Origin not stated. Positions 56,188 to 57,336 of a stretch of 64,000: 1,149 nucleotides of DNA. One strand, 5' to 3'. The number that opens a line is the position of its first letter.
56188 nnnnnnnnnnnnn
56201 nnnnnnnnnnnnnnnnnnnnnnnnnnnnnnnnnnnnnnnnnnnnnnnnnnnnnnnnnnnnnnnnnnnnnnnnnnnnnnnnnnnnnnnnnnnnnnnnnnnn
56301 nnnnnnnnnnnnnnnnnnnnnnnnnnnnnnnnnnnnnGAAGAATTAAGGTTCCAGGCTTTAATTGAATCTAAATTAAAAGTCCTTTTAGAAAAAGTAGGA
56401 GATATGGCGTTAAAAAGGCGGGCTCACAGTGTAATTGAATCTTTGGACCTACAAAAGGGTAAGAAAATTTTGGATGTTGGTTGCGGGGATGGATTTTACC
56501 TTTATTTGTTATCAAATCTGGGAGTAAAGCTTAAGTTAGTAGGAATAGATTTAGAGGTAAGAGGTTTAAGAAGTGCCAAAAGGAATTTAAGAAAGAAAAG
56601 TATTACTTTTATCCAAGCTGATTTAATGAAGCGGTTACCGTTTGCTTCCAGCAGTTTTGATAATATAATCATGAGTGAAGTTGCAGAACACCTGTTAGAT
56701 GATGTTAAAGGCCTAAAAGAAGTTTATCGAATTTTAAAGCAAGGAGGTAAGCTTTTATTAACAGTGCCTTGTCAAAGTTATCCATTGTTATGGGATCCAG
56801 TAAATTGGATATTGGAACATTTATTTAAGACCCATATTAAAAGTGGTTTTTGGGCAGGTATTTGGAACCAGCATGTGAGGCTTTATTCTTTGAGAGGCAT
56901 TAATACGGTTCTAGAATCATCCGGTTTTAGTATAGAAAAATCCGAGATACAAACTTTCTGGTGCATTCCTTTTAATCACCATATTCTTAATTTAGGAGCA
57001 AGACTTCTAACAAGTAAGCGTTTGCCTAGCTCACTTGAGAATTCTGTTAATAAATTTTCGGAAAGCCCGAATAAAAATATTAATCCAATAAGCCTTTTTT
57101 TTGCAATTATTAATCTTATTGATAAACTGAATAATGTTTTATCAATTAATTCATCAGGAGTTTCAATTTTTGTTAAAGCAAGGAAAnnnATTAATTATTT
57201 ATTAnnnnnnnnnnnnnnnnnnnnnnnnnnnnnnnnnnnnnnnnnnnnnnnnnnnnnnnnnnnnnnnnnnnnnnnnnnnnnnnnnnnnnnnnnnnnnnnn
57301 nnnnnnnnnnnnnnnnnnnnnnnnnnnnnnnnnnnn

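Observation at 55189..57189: GT4 glycosyltransferase fused to a SAM-dependent methyltransferase.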

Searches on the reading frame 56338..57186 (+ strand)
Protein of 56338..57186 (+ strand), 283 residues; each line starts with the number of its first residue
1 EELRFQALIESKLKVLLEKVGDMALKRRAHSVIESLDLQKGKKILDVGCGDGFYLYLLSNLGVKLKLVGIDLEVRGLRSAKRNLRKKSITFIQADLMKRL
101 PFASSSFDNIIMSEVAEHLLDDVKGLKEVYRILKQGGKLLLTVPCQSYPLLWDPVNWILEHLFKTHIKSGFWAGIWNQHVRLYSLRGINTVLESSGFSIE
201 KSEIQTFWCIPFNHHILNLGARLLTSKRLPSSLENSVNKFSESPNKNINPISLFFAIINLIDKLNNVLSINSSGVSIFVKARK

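Call 17: search_solved_structures(query=window:56338-57186:+, max_evalue=0.001, show_alignments=3)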
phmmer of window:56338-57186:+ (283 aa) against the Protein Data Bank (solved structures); distinct sequences matched with E-value up to 0.001: 55.
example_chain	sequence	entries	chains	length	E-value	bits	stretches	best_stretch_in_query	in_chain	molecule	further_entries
5wp5_A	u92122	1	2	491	6.8e-13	52.1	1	32-148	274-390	Phosphomethylethanolamine N-methyltransferase 2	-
3mgg_A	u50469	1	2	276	1.8e-12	50.7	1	40-140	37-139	Methyltransferase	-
3l8d_A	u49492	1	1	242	2.3e-11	47.1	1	39-143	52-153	Methyltransferase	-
5wp4_A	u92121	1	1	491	3e-11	46.7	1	31-147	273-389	Phosphoethanolamine N-methyltransferase 1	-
6uv6_A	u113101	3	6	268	5.7e-11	45.8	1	27-142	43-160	D-glucose O-methyltransferase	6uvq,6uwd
5gm1_A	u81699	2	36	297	6.1e-10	42.4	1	22-166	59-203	O-methylransferase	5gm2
3bus_A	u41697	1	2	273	2.5e-09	40.4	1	22-141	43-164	Methyltransferase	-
8k76_A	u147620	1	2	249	8.3e-09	38.7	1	39-143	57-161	S-adenosylmethionine-dependent methyltransferase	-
1ve3_A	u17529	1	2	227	1.1e-08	38.2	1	38-141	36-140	hypothetical protein PH0226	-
8zc8_A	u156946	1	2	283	5.8e-08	35.9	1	27-150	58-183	MitM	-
21zq_A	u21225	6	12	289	6.1e-08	35.8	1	27-150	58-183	MitM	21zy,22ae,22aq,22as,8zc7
1xxl_A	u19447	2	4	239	1.2e-07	34.9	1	33-168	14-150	YcgJ protein | ycgJ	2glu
6uak_A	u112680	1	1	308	1.6e-07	34.5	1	38-140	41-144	SAM dependent methyltransferase LahSB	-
3cc8_A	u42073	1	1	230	2.5e-07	33.9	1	40-182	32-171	Putative methyltransferase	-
6mro_A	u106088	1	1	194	3e-07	33.6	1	31-142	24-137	methyl transferase from Methanosarcina acetivorans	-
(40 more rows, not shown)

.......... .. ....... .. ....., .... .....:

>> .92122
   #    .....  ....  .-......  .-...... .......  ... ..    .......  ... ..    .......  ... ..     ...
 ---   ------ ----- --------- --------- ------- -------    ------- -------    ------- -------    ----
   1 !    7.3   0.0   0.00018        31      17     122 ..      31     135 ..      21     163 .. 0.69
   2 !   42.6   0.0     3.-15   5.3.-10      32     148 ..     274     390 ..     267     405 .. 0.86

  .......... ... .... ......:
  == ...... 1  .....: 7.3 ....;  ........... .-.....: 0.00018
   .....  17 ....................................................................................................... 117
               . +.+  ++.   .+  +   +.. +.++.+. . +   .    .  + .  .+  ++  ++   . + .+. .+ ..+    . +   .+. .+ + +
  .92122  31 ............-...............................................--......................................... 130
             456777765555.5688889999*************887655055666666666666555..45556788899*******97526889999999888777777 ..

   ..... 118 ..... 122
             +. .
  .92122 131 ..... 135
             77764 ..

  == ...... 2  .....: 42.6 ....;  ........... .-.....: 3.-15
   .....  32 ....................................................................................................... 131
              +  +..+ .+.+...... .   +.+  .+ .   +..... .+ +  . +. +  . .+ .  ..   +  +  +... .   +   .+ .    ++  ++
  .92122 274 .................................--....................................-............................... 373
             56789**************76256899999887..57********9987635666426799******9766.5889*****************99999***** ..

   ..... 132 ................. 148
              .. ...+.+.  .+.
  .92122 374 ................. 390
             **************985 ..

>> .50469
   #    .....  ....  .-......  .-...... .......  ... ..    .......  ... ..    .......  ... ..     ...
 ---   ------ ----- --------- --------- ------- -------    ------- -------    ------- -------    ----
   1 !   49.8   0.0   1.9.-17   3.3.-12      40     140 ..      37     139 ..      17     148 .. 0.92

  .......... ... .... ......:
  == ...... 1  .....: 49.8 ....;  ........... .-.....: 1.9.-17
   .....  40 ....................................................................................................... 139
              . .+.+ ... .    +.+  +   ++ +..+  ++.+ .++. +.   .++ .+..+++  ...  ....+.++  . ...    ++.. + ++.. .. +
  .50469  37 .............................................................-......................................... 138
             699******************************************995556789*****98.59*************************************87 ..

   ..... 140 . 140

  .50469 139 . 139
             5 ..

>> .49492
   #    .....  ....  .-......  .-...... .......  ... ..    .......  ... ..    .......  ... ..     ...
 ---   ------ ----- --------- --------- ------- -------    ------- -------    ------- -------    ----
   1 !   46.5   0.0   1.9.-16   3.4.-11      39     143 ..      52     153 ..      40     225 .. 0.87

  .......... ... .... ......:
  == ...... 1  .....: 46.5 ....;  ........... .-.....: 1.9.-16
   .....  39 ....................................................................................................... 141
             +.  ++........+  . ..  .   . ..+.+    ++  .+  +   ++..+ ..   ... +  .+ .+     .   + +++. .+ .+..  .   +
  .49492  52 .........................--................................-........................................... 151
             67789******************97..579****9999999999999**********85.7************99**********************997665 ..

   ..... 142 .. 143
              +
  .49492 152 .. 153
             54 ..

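Call 25: search_protein_representatives(protein=window:56338-57186:+)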
Query: 283 residues. Proteins with E-value up to 0.001 (for the whole library): 71310; up to 1e-10: 2710; up to 1e-30: 102. The best 150 are listed.
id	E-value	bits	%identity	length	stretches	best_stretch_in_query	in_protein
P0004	1.4e-106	372.5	59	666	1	4-283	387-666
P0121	2.7e-75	269.9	46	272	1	12-281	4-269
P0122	2.1e-74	267.0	51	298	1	13-283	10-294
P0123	9.4e-74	264.8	48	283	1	7-283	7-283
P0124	2.4e-63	230.7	45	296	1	10-282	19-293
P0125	4.0e-63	230.0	44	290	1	13-283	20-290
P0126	1.4e-61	224.9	43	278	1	16-282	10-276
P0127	7.6e-61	222.5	49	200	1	85-283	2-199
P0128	3.8e-59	216.9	41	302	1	13-283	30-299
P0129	6.7e-59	216.1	43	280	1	9-283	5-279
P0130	1.7e-58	214.8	42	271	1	12-282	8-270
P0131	3.6e-55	203.9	39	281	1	11-280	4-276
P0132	1.8e-54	201.6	40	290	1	11-283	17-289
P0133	8.8e-54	199.3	42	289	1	10-279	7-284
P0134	1.1e-53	199.1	40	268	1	16-279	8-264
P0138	3.2e-52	194.2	36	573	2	10-241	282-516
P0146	1.7e-46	175.4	42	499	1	13-283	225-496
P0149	2.1e-45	171.9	35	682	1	12-281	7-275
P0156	3.7e-43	164.5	39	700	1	13-282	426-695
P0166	4.8e-41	157.6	34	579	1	14-270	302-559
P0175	8.3e-40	153.5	34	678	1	18-266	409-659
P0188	1.0e-36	143.4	36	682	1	12-283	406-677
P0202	6.4e-33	130.9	41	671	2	85-283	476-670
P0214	6.9e-32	127.5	36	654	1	20-283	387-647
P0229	2.1e-29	119.4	33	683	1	15-269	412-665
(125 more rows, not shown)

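Call 26: find_homologous_proteins(query=window:56338-57186:+, max_evalue=1e-10)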
Query window:56338-57186:+ (283 aa): 589 proteins with E <= 1e-10 among 2067 candidates; the best 120 are listed.
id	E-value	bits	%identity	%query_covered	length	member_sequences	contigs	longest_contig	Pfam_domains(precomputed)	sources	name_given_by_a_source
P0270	4.6e-124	432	67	99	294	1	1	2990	PF07021.19,PF13847.13,PF13489.13,PF08003.18,PF02353.27,PF05175.21,PF13649.13,PF01209.25,PF08241.19,PF08242.19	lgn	-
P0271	1.9e-118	413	66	97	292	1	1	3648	PF07021.19,PF13847.13,PF13489.13,PF02353.27,PF05175.21,PF13649.13,PF03141.23,PF01209.25,PF08241.19,PF08242.19,PF05401.17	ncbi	-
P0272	1.6e-103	364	59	97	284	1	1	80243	PF07021.19,PF13847.13,PF13489.13,PF08003.18,PF06325.20,PF02353.27,PF05175.21,PF13649.13,PF01209.25,PF08241.19,PF08242.19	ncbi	-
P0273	1.6e-102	361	58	97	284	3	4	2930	PF13847.13,PF13489.13,PF06325.20,PF05175.21,PF13649.13,PF03141.23,PF01209.25,PF08241.19,PF08242.19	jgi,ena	-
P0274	1.4e-101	358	56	97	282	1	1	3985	PF07021.19,PF13847.13,PF13489.13,PF06325.20,PF02353.27,PF05175.21,PF13649.13,PF03141.23,PF01209.25,PF08241.19,PF08242.19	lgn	-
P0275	2.4e-101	357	59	97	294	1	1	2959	PF07021.19,PF13847.13,PF13489.13,PF08003.18,PF06325.20,PF05175.21,PF13649.13,PF01209.25,PF08241.19,PF08242.19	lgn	-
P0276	4.0e-101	356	59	95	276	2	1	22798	PF07021.19,PF13847.13,PF13489.13,PF06325.20,PF02353.27,PF05175.21,PF13649.13,PF01209.25,PF08241.19,PF08242.19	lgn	-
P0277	1.6e-100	354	59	99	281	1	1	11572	PF07021.19,PF13847.13,PF13489.13,PF08003.18,PF06325.20,PF02353.27,PF05175.21,PF13649.13,PF01209.25,PF08241.19,PF08242.19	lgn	-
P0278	1.4e-98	348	56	98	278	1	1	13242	PF07021.19,PF13847.13,PF13489.13,PF13649.13,PF01209.25,PF08241.19,PF08242.19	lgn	-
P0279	1.6e-98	348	57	96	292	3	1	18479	PF07021.19,PF13847.13,PF13489.13,PF02353.27,PF05175.21,PF13649.13,PF01209.25,PF08241.19,PF08242.19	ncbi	-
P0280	2.1e-98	347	56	98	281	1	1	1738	PF13489.13,PF08003.18,PF02353.27,PF08241.19,PF07021.19,PF13847.13,PF06325.20,PF05175.21,PF13649.13,PF01135.26,PF01209.25,PF08242.19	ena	-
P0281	1.2e-97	345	56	97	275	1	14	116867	PF07021.19,PF13847.13,PF13489.13,PF08003.18,PF05175.21,PF13649.13,PF01209.25,PF08241.19,PF08242.19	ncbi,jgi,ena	-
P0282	1.3e-97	345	57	97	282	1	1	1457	PF07021.19,PF13847.13,PF13489.13,PF08003.18,PF02353.27,PF05175.21,PF13649.13,PF03141.23,PF01209.25,PF08241.19,PF08242.19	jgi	jgi:2-polyprenyl-6-hydroxyphenyl methylase / 3-demethylubiquinone-9 3-methyltransferase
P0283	1.8e-97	344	56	97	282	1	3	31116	PF07021.19,PF13847.13,PF13489.13,PF08003.18,PF02353.27,PF05175.21,PF13649.13,PF01209.25,PF08241.19,PF08242.19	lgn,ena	-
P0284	2.3e-97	344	55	97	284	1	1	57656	PF07021.19,PF13847.13,PF13489.13,PF08003.18,PF06325.20,PF02353.27,PF05175.21,PF13649.13,PF01209.25,PF08241.19,PF08242.19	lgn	-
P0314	9.7e-95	335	54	97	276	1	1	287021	PF07021.19,PF13847.13,PF13489.13,PF08003.18,PF06325.20,PF02353.27,PF05175.21,PF13649.13,PF01209.25,PF08241.19,PF08242.19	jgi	jgi:ubiquinone/menaquinone biosynthesis C-methylase UbiE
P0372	8.7e-92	326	53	97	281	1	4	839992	PF07021.19,PF13847.13,PF13489.13,PF08003.18,PF05175.21,PF13649.13,PF01209.25,PF08241.19,PF08242.19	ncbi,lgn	-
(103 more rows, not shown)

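Call 27: find_encoding_contigs(protein=P0270, flank=3000, max_places=2)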
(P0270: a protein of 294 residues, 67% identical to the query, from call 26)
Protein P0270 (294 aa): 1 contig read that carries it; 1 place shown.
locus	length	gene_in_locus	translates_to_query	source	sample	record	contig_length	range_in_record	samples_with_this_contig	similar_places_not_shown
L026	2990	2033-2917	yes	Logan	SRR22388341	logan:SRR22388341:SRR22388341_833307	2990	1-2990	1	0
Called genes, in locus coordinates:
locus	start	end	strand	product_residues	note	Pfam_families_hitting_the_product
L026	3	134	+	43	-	?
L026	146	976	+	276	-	PF00535:Glycos_transf_2, PF10111:Glyco_tranf_2_2, PF13641:Glyco_tranf_2_3 (faint)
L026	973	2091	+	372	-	PF13439:Glyco_transf_4, PF13579:Glyco_trans_4_4 (weak), PF20706:GT4-conflict (weak), PF00534:Glycos_transf_1, PF13692:Glyco_trans_1_4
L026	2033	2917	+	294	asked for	PF01209:Ubie_methyltran, PF05175:MTS, PF07021:MetW, PF13489:Methyltransf_23, PF08241:Methyltransf_11, PF08242:Methyltransf_12, PF13649:Methyltransf_25, PF13847:Methyltransf_31, +2 more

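Call 28: find_encoding_contigs(protein=P0271, flank=3000, max_places=2)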
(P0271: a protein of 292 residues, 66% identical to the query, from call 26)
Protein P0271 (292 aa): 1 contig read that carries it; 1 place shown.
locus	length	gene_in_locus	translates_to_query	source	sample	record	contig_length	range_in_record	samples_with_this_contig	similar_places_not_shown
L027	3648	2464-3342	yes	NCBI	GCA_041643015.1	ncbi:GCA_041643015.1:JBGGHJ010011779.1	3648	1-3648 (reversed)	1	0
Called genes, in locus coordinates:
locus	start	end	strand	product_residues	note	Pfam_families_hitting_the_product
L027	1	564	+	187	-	?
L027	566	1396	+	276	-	PF00535:Glycos_transf_2, PF10111:Glyco_tranf_2_2, PF13506:Glyco_transf_21 (faint), PF13641:Glyco_tranf_2_3, PF02709:Glyco_transf_7C (weak)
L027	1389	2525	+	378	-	PF13439:Glyco_transf_4, PF13579:Glyco_trans_4_4, PF20706:GT4-conflict (weak), PF00534:Glycos_transf_1, PF13692:Glyco_trans_1_4, PF13524:Glyco_trans_1_2 (weak)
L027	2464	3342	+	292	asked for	PF03141:Methyltransf_29 (weak), PF01209:Ubie_methyltran, PF07021:MetW, PF13489:Methyltransf_23, PF08241:Methyltransf_11, PF08242:Methyltransf_12, PF13649:Methyltransf_25, PF13847:Methyltransf_31, +3 more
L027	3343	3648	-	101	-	?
